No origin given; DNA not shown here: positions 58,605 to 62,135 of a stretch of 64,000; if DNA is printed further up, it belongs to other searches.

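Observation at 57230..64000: AT-rich island next to tRNA-Ala pairing a MmeI-like type IIG RM enzyme with an OLD-family ATPase/Toprim nuclease and a serine recombinase: candidate composite defence module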

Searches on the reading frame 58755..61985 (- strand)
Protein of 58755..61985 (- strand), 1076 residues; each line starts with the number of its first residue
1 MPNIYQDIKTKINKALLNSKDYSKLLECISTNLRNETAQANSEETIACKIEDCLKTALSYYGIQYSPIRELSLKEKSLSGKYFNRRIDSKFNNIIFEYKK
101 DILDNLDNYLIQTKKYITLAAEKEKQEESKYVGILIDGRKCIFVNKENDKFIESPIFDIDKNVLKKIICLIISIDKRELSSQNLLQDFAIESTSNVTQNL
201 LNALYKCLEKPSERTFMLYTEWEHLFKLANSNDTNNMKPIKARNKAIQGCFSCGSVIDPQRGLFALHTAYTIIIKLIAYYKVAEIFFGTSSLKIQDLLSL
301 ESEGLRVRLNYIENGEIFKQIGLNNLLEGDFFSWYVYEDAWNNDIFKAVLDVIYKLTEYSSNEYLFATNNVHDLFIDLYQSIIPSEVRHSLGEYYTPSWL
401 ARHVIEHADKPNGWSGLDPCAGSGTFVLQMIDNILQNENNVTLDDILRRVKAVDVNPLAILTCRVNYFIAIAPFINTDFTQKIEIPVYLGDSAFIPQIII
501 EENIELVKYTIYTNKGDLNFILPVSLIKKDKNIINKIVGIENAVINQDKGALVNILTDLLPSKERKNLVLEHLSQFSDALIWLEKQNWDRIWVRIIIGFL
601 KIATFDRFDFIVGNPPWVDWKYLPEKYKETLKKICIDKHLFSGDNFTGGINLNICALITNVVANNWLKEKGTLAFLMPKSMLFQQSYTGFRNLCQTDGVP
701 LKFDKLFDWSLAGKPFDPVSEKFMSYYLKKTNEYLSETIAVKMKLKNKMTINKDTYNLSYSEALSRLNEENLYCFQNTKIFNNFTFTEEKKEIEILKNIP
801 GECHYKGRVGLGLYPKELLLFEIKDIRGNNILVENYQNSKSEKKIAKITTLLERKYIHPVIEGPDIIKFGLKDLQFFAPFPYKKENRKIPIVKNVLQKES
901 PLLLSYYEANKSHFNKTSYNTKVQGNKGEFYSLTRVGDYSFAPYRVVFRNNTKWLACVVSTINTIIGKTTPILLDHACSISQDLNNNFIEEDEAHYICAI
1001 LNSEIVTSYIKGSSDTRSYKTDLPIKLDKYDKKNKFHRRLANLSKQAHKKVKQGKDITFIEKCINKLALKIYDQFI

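Call 4: search_protein_families(library=pfam, proteins=[window:58755-61985:-], max_evalue=0.01)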
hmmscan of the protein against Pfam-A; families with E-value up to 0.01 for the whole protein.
window:58755-61985:- (1076 aa): 2 families
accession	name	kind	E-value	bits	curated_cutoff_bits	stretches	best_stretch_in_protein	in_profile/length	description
PF02384.22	N6_Mtase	-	5.8e-10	39.4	20.4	1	372-469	3-99/311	N-6 DNA Methylase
PF07669.17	Eco57I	-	2.7e-07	31.3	25.3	1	453-693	6-149/171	Eco57I restriction-modification methylase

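Call 5: search_protein_families(library=padloc, proteins=[window:58755-61985:-], max_evalue=0.01)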
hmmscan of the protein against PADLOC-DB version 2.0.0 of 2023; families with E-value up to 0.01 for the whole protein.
window:58755-61985:- (1076 aa): 17 families
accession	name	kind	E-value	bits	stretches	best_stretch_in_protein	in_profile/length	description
PDLC03630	REase_MTase_IIG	-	2.4e-156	520.4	1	29-1053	11-1054/1100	Type IIG restriction enzyme-methyltransferase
PDLC03580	REase_II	-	2e-97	325.3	1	84-1071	62-1083/1112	Type II restriction enzyme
PDLC03625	REase_MTase_IIG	-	6.2e-45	151.3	1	161-1072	170-1107/1109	Type IIG restriction enzyme-methyltransferase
PDLC03338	MTase_II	-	7.9e-14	49.3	2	378-475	116-221/604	Type II methyltransferase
PDLC03248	MTase_II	-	1.8e-11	41.5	1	599-781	77-246/521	Type II methyltransferase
PDLC04134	mad2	-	4.4e-11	40.3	1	370-466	249-332/492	mads_2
PDLC03348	MTase_II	-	1.8e-10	38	2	606-753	345-476/727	Type II methyltransferase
PDLC03267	MTase_II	-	2e-10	38.2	2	601-682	100-174/539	Type II methyltransferase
PDLC03357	MTase_II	-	4.1e-08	30.1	1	380-441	109-169/620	Type II methyltransferase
PDLC03293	MTase_II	-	1.2e-07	28.8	2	597-698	86-183/427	Type II methyltransferase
PDLC03258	MTase_II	-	9.2e-06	23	1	598-696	93-174/366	Type II methyltransferase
PDLC03021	MTase_I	-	2.1e-05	21.6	1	366-447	137-219/491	Type I methyltransferase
PDLC03318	MTase_II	-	0.00013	18.4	1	373-436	325-388/723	Type II methyltransferase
PDLC02529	PglX|PglXI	-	0.0002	17.1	1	343-492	151-318/1189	PglX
PDLC03025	MTase_I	-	0.00026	17.8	1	336-467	108-239/569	Type I methyltransferase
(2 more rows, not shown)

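Call 6: search_protein_families(library=ncbifam, proteins=[window:58755-61985:-], max_evalue=0.01)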
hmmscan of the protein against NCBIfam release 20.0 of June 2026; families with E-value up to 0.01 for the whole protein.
window:58755-61985:- (1076 aa): 2 families
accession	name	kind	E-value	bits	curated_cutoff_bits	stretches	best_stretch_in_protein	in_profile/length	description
NF047738.1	antiphage_MADS2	equivalog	1.1e-05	24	720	1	378-437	297-356/654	methylation-associated defense system DNA methyltransferase MAD2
NF033451.1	BREX_2_MTaseX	equivalog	0.0041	14.9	400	0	416-492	227-314/1185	BREX-2 system adenine-specific DNA-methyltransferase PglX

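Call 29: search_solved_structures(query=window:58755-61985:-, max_evalue=0.01)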
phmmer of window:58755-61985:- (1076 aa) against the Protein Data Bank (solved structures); distinct sequences matched with E-value up to 0.01: 1.
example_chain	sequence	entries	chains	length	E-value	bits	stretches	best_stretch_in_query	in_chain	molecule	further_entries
3ufb_A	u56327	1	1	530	0.0029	18.6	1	370-449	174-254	Type I restriction-modification system methyltransferase subunit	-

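Call 58: search_protein_families(library=pfam, proteins=[L028:6567-7490:+, L026:5471-6046:-], max_evalue=1)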
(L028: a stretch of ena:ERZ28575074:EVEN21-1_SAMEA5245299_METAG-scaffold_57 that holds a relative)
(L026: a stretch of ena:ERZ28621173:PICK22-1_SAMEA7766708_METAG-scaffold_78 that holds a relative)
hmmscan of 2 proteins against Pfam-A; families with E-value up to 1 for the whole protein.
L028:6567-7490:+ (308 aa): 7 families
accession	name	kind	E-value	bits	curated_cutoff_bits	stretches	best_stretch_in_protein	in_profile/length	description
PF20172.3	DUF6538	-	4.6e-10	39.5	27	1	6-62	2-58/60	Domain of unknown function (DUF6538)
PF09635.15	MetRS-N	-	0.046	14.7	24.8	1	40-147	12-111/121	MetRS-N binding domain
PF23353.1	BBS2_hp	-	0.088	13.3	27.7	1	148-188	51-91/98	BBS2 hairpin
PF08846.15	DUF1816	-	0.14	12.7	27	0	272-293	34-55/65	Domain of unknown function (DUF1816)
PF04286.17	DUF445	-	0.17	12.2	33.8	1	64-221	119-289/368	Protein of unknown function (DUF445)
PF18363.6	PI_PP_I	-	0.48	11.1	28.5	0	136-191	14-76/94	Phosphoinositide phosphatase insertion domain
PF10593.14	Z1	-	0.92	9.5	25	1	63-176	24-113/228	Z1 domain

L026:5471-6046:- (192 aa): 1 family
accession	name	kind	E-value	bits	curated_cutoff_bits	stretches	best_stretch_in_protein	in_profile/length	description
PF18734.6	HEPN_AbiU2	-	0.00026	21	26.8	1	8-154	3-171/193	AbiU2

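Call 68: find_homologous_proteins(query=window:58755-61985:-, max_evalue=1e-20)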
Query window:58755-61985:- (1076 aa): 1492 proteins with E <= 1e-20 among 8000 candidates; the best 120 are listed.
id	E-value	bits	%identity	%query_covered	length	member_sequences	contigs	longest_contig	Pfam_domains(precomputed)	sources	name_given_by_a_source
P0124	0.0e+0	2427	99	100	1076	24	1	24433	PF02384.23,PF07669.18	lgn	-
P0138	0.0e+0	1772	73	99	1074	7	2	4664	PF02384.23,PF07669.18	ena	-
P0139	0.0e+0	1218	53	97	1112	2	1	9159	PF02384.23,PF07669.18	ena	-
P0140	0.0e+0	1161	50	98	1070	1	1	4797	PF02384.23,PF07669.18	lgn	-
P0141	0.0e+0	1159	51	97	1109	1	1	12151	PF02384.23,PF07669.18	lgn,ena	-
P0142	0.0e+0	1142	50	96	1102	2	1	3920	PF02384.23,PF07669.18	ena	-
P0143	0.0e+0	1140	51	97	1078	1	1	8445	PF02384.23,PF07669.18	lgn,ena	-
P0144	0.0e+0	1092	48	97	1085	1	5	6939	PF02384.23,PF07669.18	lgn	-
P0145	0.0e+0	1089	52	87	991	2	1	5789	PF02384.23,PF07669.18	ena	-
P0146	0.0e+0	1038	55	78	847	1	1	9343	PF02384.23,PF07669.18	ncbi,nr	ncbi:MAG: SAM-dependent methyltransferase, partial [Lactobacillus sp.]|nr:SAM-dependent methyltransf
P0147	0.0e+0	1037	48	97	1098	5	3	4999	PF07669.18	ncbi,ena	-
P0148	0.0e+0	1030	48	97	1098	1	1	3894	PF07669.18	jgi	jgi:hypothetical protein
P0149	0.0e+0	1030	48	98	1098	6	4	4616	PF07669.18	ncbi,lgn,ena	-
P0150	0.0e+0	1025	48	99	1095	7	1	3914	-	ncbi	-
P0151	2.1e-284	964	45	97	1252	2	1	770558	PF12844.14,PF02384.23,PF07669.18,PF01381.29,PF13560.13,PF13443.13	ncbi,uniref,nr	ncbi:helix-turn-helix domain-containing protein [Rossellomorea vietnamensis]|uniref:helix-turn-helix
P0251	7.1e-224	764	39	98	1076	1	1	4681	PF07669.18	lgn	-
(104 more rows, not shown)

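Call 70: find_related_loci(query=A3, collection=viral_contigs, flank=8000)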
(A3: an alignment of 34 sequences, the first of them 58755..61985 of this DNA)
Query A3 (1076 aa) in viral_contigs; peptide patterns used: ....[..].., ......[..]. (x = any residue, [..] = any of these).
26 stretches matched a pattern; 10 encode a relative of the query (tblastn E <= 1e-3); 10 distinct loci.
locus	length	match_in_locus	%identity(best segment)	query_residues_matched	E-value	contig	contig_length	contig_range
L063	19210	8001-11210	37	14-1071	0e+0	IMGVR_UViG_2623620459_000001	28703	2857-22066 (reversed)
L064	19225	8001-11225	36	8-1071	0e+0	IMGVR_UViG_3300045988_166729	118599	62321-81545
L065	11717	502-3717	34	3-1048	4e-178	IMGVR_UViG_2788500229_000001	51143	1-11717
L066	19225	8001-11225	36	8-1071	0e+0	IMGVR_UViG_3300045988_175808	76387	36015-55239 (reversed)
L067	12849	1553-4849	34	3-1070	1e-171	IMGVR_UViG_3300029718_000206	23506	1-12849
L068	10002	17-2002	40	414-1071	9e-157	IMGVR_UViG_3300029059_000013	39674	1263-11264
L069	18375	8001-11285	33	5-1070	2e-165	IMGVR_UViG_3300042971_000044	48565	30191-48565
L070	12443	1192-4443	34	6-1067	2e-173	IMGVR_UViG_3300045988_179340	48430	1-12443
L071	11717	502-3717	34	3-1048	4e-178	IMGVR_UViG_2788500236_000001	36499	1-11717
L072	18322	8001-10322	24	258-1051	5e-33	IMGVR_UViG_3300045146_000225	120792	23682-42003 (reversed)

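Call 77: search_protein_families(library=padloc, proteins=[L028:7724-9586:-, L030:5606-9493:-], max_evalue=0.00001)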
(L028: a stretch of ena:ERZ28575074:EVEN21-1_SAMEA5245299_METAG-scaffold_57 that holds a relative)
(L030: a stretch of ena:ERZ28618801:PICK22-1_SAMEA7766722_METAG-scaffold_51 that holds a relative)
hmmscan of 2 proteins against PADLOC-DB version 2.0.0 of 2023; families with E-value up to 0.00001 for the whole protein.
L028:7724-9586:- (621 aa): 2 families
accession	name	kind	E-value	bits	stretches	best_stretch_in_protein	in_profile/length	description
PDLC02357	AbiU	-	1.9e-33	114.5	1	66-536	75-519/537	AbiU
PDLC02207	MzaE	-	4e-13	46.8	1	208-379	215-388/598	-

L030:5606-9493:- (1296 aa): 40 families (the best 25 are shown)
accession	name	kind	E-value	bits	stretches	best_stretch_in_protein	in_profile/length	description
PDLC03624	REase_MTase_IIG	-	2.6e-185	616.6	1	7-1296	10-1270/1271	Type IIG restriction enzyme-methyltransferase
PDLC03615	REase_MTase_IIG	-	1.3e-112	375.5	1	30-947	26-907/953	Type IIG restriction enzyme-methyltransferase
PDLC03021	MTase_I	-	2.5e-28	97.2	1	331-778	87-478/491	Type I methyltransferase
PDLC03099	Specificity_I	-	1.5e-23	81.6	2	1142-1295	21-169/405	Type I specificity subunit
PDLC03068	Specificity_I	-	4.3e-23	80.1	2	1140-1291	238-387/403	Type I specificity subunit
PDLC03026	MTase_I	-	1.3e-19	68.7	1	345-738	80-409/487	Type I methyltransferase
PDLC03030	MTase_I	-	1.6e-18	64.5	1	358-694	284-601/670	Type I methyltransferase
PDLC03100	Specificity_I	-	2.2e-17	61.6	2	1075-1293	146-386/392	Type I specificity subunit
PDLC03025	MTase_I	-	1.3e-16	58.4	1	348-677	102-374/569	Type I methyltransferase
PDLC03218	MTase_II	-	6.2e-16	56.1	1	370-707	231-512/532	Type II methyltransferase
PDLC03107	Specificity_I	-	1.7e-15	55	2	1175-1279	61-168/392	Type I specificity subunit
PDLC03162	Specificity_I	-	1.6e-14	51.5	2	1180-1283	75-181/431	Type I specificity subunit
PDLC03179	Specificity_I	-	3.9e-14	50.5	1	933-1109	397-570/589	Type I specificity subunit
PDLC03033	MTase_I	-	5.5e-14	50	1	522-724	270-475/541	Type I methyltransferase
PDLC03077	Specificity_I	-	5.9e-14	50.4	2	1127-1264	219-372/417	Type I specificity subunit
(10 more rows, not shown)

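Call 84: predict_structure(alignment_id=A3)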
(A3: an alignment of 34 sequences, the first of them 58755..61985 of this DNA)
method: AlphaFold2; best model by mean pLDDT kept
length: 1076 residues; sequences in the alignment: 34
mean_pLDDT: 83.4   pTM: 0.77
mean pLDDT of the five models: 83.4, 82.7, 81.2, 80.1, 78.6
residues with pLDDT >= 90: 421; 70-90: 499; 50-70: 109; < 50: 47
segments of 3 or more residues with pLDDT < 50: 1-15, 228-235, 289-291, 362-369, 642-651
pLDDT, mean of each block of 10 residues (from residue 1): 42 51 82 88 89 83 76 72 80 89 91 91 77 91 79 84 80 68 82 84 92 83 60 56 86 80 93 92 62 76 93 83 81 89 95 84 46 82 82 81 93 93 93 86 90 89 91 70 86 87 89 76 84 78 90 92 90 93 81 83 91 79 64 68 41 76 92 92 77 84 92 79 92 79 91 73 90 84 87 89 90 89 93 91 88 94 92 93 86 92 94 68 61 86 91 86 89 89 94 97 93 81 89 95 97 94 94 68
secondary structure, 60 per line:
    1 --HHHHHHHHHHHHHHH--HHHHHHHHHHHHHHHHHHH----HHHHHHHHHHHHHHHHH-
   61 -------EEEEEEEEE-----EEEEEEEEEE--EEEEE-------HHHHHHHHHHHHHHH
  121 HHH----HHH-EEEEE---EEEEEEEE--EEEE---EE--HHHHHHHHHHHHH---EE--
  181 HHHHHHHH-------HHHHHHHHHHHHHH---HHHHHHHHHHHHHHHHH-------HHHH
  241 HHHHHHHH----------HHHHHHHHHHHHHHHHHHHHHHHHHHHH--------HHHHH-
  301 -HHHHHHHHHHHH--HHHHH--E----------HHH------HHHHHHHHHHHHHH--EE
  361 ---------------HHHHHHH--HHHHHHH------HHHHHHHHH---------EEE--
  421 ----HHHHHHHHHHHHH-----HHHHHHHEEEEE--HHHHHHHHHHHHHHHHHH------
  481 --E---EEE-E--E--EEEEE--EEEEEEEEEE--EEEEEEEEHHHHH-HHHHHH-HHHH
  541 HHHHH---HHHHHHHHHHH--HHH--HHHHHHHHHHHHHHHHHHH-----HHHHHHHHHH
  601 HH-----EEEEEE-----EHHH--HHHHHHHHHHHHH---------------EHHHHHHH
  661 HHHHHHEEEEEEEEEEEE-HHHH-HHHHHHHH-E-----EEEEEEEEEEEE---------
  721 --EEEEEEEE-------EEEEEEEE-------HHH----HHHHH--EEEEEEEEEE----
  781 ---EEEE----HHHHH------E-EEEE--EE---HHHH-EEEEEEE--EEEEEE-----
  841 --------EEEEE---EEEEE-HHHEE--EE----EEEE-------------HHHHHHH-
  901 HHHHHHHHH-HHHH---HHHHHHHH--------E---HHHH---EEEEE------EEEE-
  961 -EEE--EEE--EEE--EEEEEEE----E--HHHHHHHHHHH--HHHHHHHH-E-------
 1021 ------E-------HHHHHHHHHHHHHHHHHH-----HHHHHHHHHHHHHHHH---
elements in order (helices of 4 or more, strands of 3 or more residues): H3-17 H20-38 H43-59 E68-76 E82-91 E94-98 H106-123 E132-136 E140-147 E150-153 H161-173 H181-188 H196-209 H213-229 H237-248 H259-286 H295-299 H302-313 H316-320 H343-356 H376-382 H385-391 H398-406 E416-418 H425-437 H443-449 E450-454 H457-474 E487-489 E497-501 E504-513 E516-523 H524-528 H530-535 H537-545 H549-559 H567-585 H591-602 E608-613 H625-637 H654-666 E667-678 H680-683 H685-692 E700-711 E723-730 E738-745 H760-764 E767-776 E784-787 H792-796 E805-808 H816-819 E821-827 E830-835 E849-853 E857-861 E876-879 H893-899 H901-909 H911-914 H918-925 H938-941 E945-949 E956-959 E962-964 E967-969 E972-974 E977-983 H991-1001 H1004-1011 H1035-1052 H1058-1073

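Call 86: fold_search(model_id=the predicted structure, library=pdb)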
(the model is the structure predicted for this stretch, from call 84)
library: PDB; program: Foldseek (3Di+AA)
matches with E <= 10: 373; with E <= 0.001: 83
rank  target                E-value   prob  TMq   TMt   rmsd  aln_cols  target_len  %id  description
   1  7lni_A                7.0e-17  1.00  0.31  0.53   9.4       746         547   15  SeMet CamA Adenine Methyltransferase Complexed to Cognate Substrate DNA (released 2021-05-19)
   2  7rfk_B                2.4e-16  1.00  0.33  0.53   8.9       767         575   14  CamA Adenine Methyltransferase Complexed to Cognate Substrate DNA and Inhibitor Sinefungin (released 2021-09-15)
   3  8cxw_A                2.8e-16  1.00  0.32  0.56   8.4       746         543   14  CamA Adenine Methyltransferase Complexed to Cognate Substrate DNA and Inhibitor piclidenoson (Compound 4) (released 2023-01-11)
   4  7rfk_C                2.9e-16  1.00  0.32  0.52   9.2       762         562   15  CamA Adenine Methyltransferase Complexed to Cognate Substrate DNA and Inhibitor Sinefungin (released 2021-09-15)
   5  7lt5_B                3.2e-16  1.00  0.33  0.53   9.0       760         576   15  CamA Adenine Methyltransferase Complexed to Cognate Substrate DNA and Cofactor SAH (released 2021-05-19)
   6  7rfl_B                3.5e-16  1.00  0.32  0.54   8.8       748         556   15  CamA Adenine Methyltransferase Complexed to Cognate Substrate DNA and Inhibitor SGC0946 (released 2021-09-15)
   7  7rfm_B                4.0e-16  1.00  0.32  0.53   8.9       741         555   15  CamA Adenine Methyltransferase Complexed to Cognate Substrate DNA and Inhibitor EPZ004777 (released 2021-09-15)
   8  7rfl_A                4.5e-16  1.00  0.32  0.54   9.0       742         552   15  CamA Adenine Methyltransferase Complexed to Cognate Substrate DNA and Inhibitor SGC0946 (released 2021-09-15)
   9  7qw6_A                4.9e-16  1.00  0.34  0.58   9.5       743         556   14  Adenine-specific DNA methyltransferase M.BseCI complexed with AdoHcy and cognate hemimethylated DNA duplex (released 2023-01-25)
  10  7rfn_C                5.9e-16  1.00  0.30  0.52   9.5       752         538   14  CamA Adenine Methyltransferase Complexed to Cognate Substrate DNA and Inhibitor SGC8158 (released 2021-09-15)
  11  7rfm_A                7.0e-16  1.00  0.31  0.51   9.4       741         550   15  CamA Adenine Methyltransferase Complexed to Cognate Substrate DNA and Inhibitor EPZ004777 (released 2021-09-15)
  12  7lt5_C                7.3e-16  1.00  0.33  0.55   8.6       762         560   14  CamA Adenine Methyltransferase Complexed to Cognate Substrate DNA and Cofactor SAH (released 2021-05-19)
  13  8cxs_A                7.3e-16  1.00  0.31  0.53   9.1       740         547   16  CamA Adenine Methyltransferase Complexed to Cognate Substrate DNA and Inhibitor MTA (released 2023-01-11)
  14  8cy2_A                7.6e-16  1.00  0.31  0.53   9.1       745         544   15  CamA Adenine Methyltransferase Complexed to Cognate Substrate DNA and Inhibitor APNEA (Compound 9) (released 2023-01-11)
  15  8cy0_A                7.9e-16  1.00  0.31  0.53   9.3       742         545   15  CamA Adenine Methyltransferase Complexed to Cognate Substrate DNA and Inhibitor MC4756 (Compound 178) (released 2023-01-11)
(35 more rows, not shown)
